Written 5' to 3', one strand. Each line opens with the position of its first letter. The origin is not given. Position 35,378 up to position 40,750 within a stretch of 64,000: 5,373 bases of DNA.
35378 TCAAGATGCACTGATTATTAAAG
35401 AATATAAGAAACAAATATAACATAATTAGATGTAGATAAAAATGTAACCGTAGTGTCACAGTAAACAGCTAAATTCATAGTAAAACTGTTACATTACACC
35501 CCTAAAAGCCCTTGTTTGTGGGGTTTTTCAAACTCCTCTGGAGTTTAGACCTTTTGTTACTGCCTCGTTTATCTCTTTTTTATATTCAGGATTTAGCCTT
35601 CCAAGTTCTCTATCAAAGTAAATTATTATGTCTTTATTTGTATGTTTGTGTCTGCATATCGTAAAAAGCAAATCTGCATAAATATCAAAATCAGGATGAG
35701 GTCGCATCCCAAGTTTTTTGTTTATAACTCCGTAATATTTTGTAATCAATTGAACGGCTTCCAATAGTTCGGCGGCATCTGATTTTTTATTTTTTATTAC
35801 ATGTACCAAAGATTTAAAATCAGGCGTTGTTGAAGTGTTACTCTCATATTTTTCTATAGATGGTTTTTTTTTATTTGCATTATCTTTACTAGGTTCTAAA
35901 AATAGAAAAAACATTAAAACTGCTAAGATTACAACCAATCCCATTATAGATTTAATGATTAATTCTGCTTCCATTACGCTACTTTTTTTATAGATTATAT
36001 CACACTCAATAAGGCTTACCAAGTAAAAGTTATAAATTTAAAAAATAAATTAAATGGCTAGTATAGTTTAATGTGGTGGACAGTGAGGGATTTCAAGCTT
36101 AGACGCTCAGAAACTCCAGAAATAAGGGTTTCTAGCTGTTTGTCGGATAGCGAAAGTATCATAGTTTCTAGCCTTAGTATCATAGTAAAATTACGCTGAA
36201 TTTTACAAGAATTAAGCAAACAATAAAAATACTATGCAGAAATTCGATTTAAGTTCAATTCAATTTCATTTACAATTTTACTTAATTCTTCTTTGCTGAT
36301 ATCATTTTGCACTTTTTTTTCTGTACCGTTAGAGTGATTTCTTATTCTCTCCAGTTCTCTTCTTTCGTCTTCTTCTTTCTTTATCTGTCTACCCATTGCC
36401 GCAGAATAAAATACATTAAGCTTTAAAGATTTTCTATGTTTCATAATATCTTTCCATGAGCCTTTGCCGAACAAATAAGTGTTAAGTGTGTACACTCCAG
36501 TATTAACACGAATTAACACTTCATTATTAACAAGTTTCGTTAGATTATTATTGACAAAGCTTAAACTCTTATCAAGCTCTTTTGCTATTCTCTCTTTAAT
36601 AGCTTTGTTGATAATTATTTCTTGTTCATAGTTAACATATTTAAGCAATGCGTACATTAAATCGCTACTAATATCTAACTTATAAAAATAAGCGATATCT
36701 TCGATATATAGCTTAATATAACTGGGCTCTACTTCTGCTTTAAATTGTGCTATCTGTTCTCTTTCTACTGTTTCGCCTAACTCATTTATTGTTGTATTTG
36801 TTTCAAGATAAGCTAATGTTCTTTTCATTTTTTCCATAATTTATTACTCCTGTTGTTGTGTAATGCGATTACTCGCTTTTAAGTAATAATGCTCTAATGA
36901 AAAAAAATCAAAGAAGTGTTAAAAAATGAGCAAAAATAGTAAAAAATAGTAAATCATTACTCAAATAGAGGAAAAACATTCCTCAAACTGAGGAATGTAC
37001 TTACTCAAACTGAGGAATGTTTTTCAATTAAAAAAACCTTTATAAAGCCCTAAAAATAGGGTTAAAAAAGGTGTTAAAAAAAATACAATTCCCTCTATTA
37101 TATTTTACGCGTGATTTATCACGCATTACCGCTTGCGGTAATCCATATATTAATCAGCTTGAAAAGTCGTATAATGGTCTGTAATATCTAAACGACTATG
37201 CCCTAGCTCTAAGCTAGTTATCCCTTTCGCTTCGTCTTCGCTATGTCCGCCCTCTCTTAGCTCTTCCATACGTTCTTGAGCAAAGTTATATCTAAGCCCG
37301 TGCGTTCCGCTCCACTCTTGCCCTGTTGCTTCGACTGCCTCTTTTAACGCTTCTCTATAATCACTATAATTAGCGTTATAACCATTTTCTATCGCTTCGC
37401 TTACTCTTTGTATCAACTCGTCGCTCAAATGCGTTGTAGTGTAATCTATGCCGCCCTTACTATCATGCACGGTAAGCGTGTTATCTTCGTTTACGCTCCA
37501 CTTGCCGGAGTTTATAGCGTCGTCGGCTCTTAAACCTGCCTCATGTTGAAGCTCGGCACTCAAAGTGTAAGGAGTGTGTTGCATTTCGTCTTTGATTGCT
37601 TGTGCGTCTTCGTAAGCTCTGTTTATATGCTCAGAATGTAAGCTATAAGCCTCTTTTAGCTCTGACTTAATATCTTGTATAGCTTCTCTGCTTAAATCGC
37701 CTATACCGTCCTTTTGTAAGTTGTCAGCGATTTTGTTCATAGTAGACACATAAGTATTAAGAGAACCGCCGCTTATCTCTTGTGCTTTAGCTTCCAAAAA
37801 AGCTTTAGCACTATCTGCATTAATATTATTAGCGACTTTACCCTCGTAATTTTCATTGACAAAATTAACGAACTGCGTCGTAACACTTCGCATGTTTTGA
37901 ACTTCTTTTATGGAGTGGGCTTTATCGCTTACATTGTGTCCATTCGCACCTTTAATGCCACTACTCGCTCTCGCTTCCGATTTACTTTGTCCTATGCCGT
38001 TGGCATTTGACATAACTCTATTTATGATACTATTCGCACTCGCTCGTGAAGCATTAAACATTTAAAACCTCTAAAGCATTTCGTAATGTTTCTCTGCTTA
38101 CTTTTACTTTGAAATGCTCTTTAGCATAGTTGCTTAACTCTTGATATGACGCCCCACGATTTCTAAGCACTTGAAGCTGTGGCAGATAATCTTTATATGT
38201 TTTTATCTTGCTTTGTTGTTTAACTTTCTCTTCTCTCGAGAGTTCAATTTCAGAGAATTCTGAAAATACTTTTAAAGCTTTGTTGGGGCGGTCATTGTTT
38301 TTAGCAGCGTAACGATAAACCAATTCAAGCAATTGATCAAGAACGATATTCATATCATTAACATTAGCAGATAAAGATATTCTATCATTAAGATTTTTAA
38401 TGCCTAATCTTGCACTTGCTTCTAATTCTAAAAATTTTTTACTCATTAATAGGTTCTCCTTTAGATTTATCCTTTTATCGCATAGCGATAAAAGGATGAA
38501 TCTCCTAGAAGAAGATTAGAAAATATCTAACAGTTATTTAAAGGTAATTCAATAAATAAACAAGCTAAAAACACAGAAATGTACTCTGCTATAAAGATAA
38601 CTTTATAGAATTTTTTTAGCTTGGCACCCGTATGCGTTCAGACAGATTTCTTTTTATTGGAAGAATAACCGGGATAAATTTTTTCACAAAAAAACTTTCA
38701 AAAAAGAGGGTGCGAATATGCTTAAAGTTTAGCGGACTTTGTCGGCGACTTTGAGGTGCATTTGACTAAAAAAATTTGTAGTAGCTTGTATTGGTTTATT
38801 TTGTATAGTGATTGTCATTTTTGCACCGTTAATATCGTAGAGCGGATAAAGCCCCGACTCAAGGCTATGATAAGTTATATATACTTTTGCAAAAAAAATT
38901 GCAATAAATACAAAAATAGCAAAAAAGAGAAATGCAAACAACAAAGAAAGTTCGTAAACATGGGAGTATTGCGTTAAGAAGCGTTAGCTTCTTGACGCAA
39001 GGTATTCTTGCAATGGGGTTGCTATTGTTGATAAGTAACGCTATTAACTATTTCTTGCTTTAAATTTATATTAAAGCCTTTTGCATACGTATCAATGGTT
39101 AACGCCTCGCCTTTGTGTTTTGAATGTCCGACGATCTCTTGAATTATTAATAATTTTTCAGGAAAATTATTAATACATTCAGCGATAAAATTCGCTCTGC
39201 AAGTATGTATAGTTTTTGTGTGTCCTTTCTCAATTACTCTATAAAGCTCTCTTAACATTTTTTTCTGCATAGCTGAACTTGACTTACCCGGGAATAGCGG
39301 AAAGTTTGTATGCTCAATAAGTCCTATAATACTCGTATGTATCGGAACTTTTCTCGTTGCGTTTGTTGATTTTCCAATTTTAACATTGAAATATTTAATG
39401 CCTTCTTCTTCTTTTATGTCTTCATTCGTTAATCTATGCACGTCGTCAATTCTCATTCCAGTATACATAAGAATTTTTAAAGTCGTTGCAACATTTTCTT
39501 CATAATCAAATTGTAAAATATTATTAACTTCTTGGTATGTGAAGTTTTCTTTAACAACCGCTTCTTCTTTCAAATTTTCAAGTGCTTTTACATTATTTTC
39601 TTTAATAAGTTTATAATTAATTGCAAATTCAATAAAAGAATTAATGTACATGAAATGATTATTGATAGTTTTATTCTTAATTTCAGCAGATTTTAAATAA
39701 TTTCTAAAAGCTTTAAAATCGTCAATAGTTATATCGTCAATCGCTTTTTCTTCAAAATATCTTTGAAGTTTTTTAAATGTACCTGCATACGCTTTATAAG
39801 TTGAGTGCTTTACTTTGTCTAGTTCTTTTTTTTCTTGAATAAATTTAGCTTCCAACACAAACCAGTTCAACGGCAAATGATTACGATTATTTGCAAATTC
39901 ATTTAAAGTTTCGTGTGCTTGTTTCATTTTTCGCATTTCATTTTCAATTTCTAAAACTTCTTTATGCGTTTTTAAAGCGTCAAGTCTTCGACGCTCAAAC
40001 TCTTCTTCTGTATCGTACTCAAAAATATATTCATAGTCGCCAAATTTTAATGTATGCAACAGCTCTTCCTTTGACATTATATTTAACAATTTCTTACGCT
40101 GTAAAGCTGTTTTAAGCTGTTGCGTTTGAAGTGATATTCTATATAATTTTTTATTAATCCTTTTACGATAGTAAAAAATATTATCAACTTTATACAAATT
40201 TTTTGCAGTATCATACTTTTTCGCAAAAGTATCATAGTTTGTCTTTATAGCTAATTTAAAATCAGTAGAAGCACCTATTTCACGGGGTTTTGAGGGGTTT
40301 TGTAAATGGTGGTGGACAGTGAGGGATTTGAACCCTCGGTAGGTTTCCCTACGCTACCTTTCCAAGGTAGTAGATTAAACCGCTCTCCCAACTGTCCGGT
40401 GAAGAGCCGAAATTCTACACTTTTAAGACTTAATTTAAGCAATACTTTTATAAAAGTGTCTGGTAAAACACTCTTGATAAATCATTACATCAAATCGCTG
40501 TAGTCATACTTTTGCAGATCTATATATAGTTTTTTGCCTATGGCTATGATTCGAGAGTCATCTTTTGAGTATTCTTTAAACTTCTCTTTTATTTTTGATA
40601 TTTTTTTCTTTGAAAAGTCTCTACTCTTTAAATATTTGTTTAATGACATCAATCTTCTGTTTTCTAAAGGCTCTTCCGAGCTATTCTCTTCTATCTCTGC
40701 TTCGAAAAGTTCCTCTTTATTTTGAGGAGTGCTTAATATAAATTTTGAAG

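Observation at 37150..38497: Candidate novel module: small HTH protein, arm-less tyrosine-recombinase-fold protein and a 29-bp perfect palindrome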

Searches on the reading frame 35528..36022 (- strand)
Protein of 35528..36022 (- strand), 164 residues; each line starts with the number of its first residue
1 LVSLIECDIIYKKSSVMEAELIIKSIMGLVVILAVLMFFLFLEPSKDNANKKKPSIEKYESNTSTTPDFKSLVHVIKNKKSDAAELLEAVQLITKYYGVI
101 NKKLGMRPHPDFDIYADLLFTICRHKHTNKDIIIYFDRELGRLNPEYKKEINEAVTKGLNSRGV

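Call 3: search_protein_families(library=pfam, proteins=[window:35528-36022:-], max_evalue=1)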
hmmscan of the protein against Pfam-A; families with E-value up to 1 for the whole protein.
window:35528-36022:- (164 aa): 3 families
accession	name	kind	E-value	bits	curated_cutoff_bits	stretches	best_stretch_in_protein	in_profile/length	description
PF24959.1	FH3_FHOD1-3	-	0.0085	16.3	27.4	1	23-99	38-114/136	FHOD1/3 FH3 domain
PF06093.19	Spt4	-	0.038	14.5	25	1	58-97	33-72/77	Spt4/RpoE2 zinc finger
PF23289.1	Spectrin_5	-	0.062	13.8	27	1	41-88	22-70/80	Guanine nucleotide exchange factor DBS-like, spectrin-like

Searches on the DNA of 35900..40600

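Call 85: search_rna_families(source=window, start=35900, end=40600, threshold=evalue, max_evalue=1)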
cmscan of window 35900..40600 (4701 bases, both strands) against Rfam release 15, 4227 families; matches with E-value up to 1: 5.
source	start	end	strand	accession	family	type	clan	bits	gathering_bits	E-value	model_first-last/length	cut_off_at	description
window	40313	40397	-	RF00005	tRNA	Gene; tRNA;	CL00001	54.9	29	3.3e-10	1-71/71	no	tRNA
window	40313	40373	+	RF04351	Plastid-psbl-rps4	Cis-reg;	-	30.5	68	0.0016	1-53/53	no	Plastid-psbl-rps4 3UTR RNA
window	38449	38521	-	RF01705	Flavo-1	Gene; sRNA;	-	23.5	42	0.12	1-76/76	no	Flavo-1 RNA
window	36968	37028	+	RF03996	mir-3012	Gene; miRNA;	-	22.7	90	0.85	1-68/68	no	mir-3012 microRNA precursor family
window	38911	38995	+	RF04321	tmRNA_permuted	Gene;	-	18.9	47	0.74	1-213/213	no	permuted transfer-messenger RNA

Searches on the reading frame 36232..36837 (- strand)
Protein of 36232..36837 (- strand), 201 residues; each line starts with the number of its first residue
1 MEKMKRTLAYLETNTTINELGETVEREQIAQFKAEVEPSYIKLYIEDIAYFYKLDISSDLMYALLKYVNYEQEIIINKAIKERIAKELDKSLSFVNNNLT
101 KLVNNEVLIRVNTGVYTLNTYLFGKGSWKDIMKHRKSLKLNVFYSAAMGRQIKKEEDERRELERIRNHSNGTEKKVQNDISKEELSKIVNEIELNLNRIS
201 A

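Call 3: search_protein_families(library=pfam, proteins=[window:36232-36837:-], max_evalue=1)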
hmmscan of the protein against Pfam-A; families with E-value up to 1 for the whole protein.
window:36232-36837:- (201 aa): 7 families
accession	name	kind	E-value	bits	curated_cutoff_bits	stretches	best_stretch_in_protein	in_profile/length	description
PF05732.17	RepL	-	1.1e-05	25.4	20.3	1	7-130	6-127/164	Firmicute plasmid replication protein (RepL)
PF00538.25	Linker_histone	-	0.014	16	22.4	1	76-114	26-66/74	linker histone H1 and H5 family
PF07574.19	SMC_Nse1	-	0.026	14.9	23.3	0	146-198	7-56/194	Nse1 non-SMC component of SMC5-6 complex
PF00308.24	Bac_DnaA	-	0.032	14.8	23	1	5-81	64-140/162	Bacterial DnaA ATPAse domain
PF02355.23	SecD_SecF_C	-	0.033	14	20.5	1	52-132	78-161/189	Protein export membrane protein SecD/SecF, C-terminal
PF10304.15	RTP1_C2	-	0.26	11.4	21.1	0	2-15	3-16/34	Required for nuclear transport of RNA pol II C-terminus 2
PF19186.5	DUF5868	-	0.29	11.6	33.1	1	17-141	40-159/195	Family of unknown function (DUF5868)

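Call 4: search_protein_families(library=ncbifam, proteins=[window:36232-36837:-], max_evalue=1)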
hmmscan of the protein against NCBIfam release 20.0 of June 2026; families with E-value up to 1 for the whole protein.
window:36232-36837:- (201 aa): 0 families

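Call 113: search_protein_families(library=phrogs, proteins=[window:36232-36837:-], max_evalue=0.001)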
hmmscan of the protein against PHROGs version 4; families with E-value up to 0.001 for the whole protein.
window:36232-36837:- (201 aa): 0 families

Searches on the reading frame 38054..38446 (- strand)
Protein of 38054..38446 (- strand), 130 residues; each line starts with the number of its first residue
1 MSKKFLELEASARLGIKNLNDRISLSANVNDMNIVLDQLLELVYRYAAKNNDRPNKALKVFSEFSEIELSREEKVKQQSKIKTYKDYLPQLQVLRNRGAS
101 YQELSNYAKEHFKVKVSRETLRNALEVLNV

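Call 3: search_protein_families(library=pfam, proteins=[window:38054-38446:-], max_evalue=1)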
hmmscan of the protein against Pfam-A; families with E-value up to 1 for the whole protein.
window:38054-38446:- (130 aa): 2 families
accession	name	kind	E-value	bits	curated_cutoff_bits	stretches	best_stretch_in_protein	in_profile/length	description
PF16707.10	CagS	-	0.0031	18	27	1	48-114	13-75/196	Cag pathogenicity island protein S of Helicobacter pylori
PF01498.24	HTH_Tnp_Tc3_2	-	0.013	16.2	31.5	1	92-126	7-40/72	Transposase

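Call 4: search_protein_families(library=ncbifam, proteins=[window:38054-38446:-], max_evalue=1)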
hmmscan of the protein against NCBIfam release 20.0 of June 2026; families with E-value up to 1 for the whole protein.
window:38054-38446:- (130 aa): 3 families
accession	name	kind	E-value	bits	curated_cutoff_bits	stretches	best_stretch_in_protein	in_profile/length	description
NF002601.0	PRK02259.1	equivalog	0.024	13.8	180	1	29-82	178-231/293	aspartoacylase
TIGR01428.1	HAD_type_II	equivalog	0.068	13.2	125.4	1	73-124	82-133/197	haloacid dehalogenase type II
TIGR02481.1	hemeryth_dom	domain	0.096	12.7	51.75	0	26-86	7-72/126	hemerythrin domain-containing protein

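Call 40: find_homologous_proteins(query=window:38054-38446:-, max_evalue=0.001)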
Query window:38054-38446:- (130 aa): 4 proteins with E <= 0.001 among 17 candidates.
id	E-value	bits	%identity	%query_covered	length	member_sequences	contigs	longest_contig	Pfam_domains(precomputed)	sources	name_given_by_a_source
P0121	4.0e-66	238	91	100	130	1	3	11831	-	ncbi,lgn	-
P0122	3.3e-65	235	89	100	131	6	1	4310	-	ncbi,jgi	jgi:hypothetical protein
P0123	4.2e-65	235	92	100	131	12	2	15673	-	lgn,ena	-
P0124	3.9e-46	174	67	100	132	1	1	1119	-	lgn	-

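Call 111: predict_structure(alignment_id=A8)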
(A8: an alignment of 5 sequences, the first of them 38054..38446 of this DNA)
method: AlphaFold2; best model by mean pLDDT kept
length: 130 residues; sequences in the alignment: 5
mean_pLDDT: 67.6   pTM: 0.39
mean pLDDT of the five models: 67.6, 65.9, 62.7, 61.5, 61.5
residues with pLDDT >= 90: 6; 70-90: 43; 50-70: 62; < 50: 19
segments of 3 or more residues with pLDDT < 50: 23-27, 52-54, 70-78
pLDDT, mean of each block of 10 residues (from residue 1): 65 66 51 64 58 57 59 48 78 86 88 85 73
secondary structure, 60 per line:
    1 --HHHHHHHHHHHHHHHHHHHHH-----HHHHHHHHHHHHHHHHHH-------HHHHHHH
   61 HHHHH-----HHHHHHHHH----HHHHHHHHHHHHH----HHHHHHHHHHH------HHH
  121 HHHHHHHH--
elements in order: H3-23 H29-46 H54-65 H71-79 H84-96 H101-111 H118-128

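Call 113: search_protein_families(library=phrogs, proteins=[window:38054-38446:-], max_evalue=0.001)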
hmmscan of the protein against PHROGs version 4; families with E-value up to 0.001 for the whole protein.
window:38054-38446:- (130 aa): 0 families

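Call 115: fold_search(model_id=the predicted structure, library=pdb)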
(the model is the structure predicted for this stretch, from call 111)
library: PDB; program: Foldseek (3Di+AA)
matches with E <= 10: 73; with E <= 0.001: 0
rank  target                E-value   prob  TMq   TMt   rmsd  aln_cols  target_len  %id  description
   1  5zeb_t                1.4e+00  0.44  0.31  0.42   4.6        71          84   17  M. Smegmatis P/P state 70S ribosome structure (released 2018-09-26)
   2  4v47_BT               1.9e+00  0.57  0.37  0.51   3.3        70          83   18  Real space refined coordinates of the 30S and 50S subunits fitted into the low resolution cryo-EM map of the EF-G.GTP (released 2014-07-09)
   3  9hc4_A                2.1e+00  0.54  0.35  0.57   3.6        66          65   15  Cryo-EM structure of P. urativorans 70S ribosome with 2 copies of bS20. (released 2025-03-26)
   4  9dbu                  2.5e+00  0.80  0.39  0.47   2.6        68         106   13  Apo Structure of Computationally Designed Homotetramer PW1 (released 2025-08-27)
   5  9k7w_D                2.5e+00  0.66  0.38  0.51   2.9        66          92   24  Crystal structure of designed nickel-induced homotrimer C3-Ni1-HH*3-18 (released 2025-10-29)
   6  9h90_t                2.8e+00  0.35  0.33  0.45   3.6        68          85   19  Cryo-EM structure of the Vibrio natrigens 30S ribosomal subunit in complex with spectinomycin. (released 2025-05-21)
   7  6spc_t                2.8e+00  0.25  0.29  0.39   4.7        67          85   22  Pseudomonas aeruginosa 30s ribosome from an aminoglycoside resistant clinical isolate (released 2019-10-16)
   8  8rdv_To               2.8e+00  0.25  0.28  0.37   5.0        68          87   16  Cryo-EM structure of P. urativorans 70S ribosome in complex with hibernation factor Balon, mRNA and P-site tRNA (stru (released 2024-02-21)
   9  6xr2_F                2.8e+00  0.20  0.36  0.30  11.9       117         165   16  Computationally designed right-handed alpha/alpha homotrimeric toroid with 3 repeats per subunit (released 2021-07-14)
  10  9fco_T                2.9e+00  0.15  0.23  0.32   7.1        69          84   22  Structure of E. coli 30S-IF1-IF3-mRNA-Kasugamycin complex (released 2025-03-19)
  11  6v39_t                3.3e+00  0.23  0.28  0.38   4.9        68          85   20  Cryo-EM structure of the Acinetobacter baumannii Ribosome: 70S with P-site tRNA (released 2020-02-05)
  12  6ypu_u                3.3e+00  0.14  0.25  0.33   5.4        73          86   18  Acinetobacter baumannii ribosome-amikacin complex - 30S subunit body (released 2020-09-16)
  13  8rd8_To               3.4e+00  0.35  0.33  0.45   3.9        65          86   15  Cryo-EM structure of P. urativorans 70S ribosome in complex with hibernation factors Balon and RaiA (structure 1). (released 2024-02-21)
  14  2rld_D                3.4e+00  0.30  0.33  0.38   4.5        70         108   20  CRYSTAL STRUCTURE OF A PROTEIN WITH UNKNOWN FUNCTION FROM S23 RIBOSOMAL PROTEIN FAMILY (BT_0352) FROM BACTEROIDES THET (released 2007-10-30)
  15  8znl_A                3.4e+00  0.21  0.26  0.48   4.6        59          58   24  PD-L1 de novo designed binder with picomolar binding affinity (released 2025-06-04)
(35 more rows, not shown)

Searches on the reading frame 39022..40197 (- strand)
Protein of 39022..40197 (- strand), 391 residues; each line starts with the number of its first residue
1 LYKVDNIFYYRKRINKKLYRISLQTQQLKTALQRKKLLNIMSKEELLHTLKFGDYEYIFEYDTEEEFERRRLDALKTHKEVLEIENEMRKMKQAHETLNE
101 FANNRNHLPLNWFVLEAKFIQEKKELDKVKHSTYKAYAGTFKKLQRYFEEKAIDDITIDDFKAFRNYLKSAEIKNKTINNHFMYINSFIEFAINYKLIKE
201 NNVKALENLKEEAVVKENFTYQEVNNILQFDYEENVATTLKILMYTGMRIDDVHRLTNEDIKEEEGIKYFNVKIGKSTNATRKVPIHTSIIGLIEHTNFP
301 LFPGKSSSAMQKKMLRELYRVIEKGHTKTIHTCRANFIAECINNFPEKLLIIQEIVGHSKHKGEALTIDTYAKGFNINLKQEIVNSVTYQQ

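Call 3: search_protein_families(library=pfam, proteins=[window:39022-40197:-], max_evalue=1)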
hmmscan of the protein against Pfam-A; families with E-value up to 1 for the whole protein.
window:39022-40197:- (391 aa): 7 families
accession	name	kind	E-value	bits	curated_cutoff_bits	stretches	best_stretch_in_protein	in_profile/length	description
PF13102.12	Phage_int_SAM_5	-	8.9e-10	39.3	22.3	1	118-204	8-94/98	Phage integrase SAM-like domain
PF13495.12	Phage_int_SAM_4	-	2.9e-06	28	27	2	121-189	6-75/85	Phage integrase, N-terminal SAM-like domain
PF02899.23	Phage_int_SAM_1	-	9.5e-06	26.2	22.3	1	130-194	15-81/83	Phage integrase, N-terminal SAM-like domain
PF00589.27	Phage_integrase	-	2.7e-05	24.4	27.1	1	219-360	3-158/172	Phage integrase family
PF20703.3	nSTAND1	-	0.0056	16.8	27.1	0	94-150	212-266/379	Novel STAND NTPase 1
PF24624.1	Int_N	-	0.006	17.7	27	1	139-210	28-100/100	Phage integrase, N-terminal domain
PF20172.3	DUF6538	-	0.066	13.3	27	1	11-40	20-49/60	Domain of unknown function (DUF6538)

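Call 4: search_protein_families(library=ncbifam, proteins=[window:39022-40197:-], max_evalue=1)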
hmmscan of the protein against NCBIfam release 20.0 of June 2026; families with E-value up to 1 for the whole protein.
window:39022-40197:- (391 aa): 5 families
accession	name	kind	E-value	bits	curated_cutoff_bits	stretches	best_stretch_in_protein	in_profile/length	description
NF040815.2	recomb_XerA_Arch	equivalog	3e-16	59.8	220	1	122-362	5-246/263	site-specific tyrosine recombinase/integron integrase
TIGR02224.1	recomb_XerC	equivalog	7.5e-15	55.1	335.15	1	119-312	3-216/295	tyrosine recombinase XerC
TIGR02225.1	recomb_XerD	equivalog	1.7e-13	50.6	329.6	1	119-295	3-181/290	site-specific tyrosine recombinase XerD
NF001399.0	PRK00283.1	subfamily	3.2e-11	43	279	1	129-295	22-191/300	tyrosine recombinase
TIGR02249.1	integrase_gron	subfamily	1.9e-05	24.2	265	1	122-291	7-170/315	integron integrase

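Call 113: search_protein_families(library=phrogs, proteins=[window:39022-40197:-], max_evalue=0.001)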
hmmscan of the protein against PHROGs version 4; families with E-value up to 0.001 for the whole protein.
window:39022-40197:- (391 aa): 2 families
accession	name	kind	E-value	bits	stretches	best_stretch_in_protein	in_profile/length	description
phrog_1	-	integration and excision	8.8e-32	112.1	1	23-362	93-426/611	integrase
phrog_216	-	integration and excision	1e-13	52.1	1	178-361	15-215/301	integrase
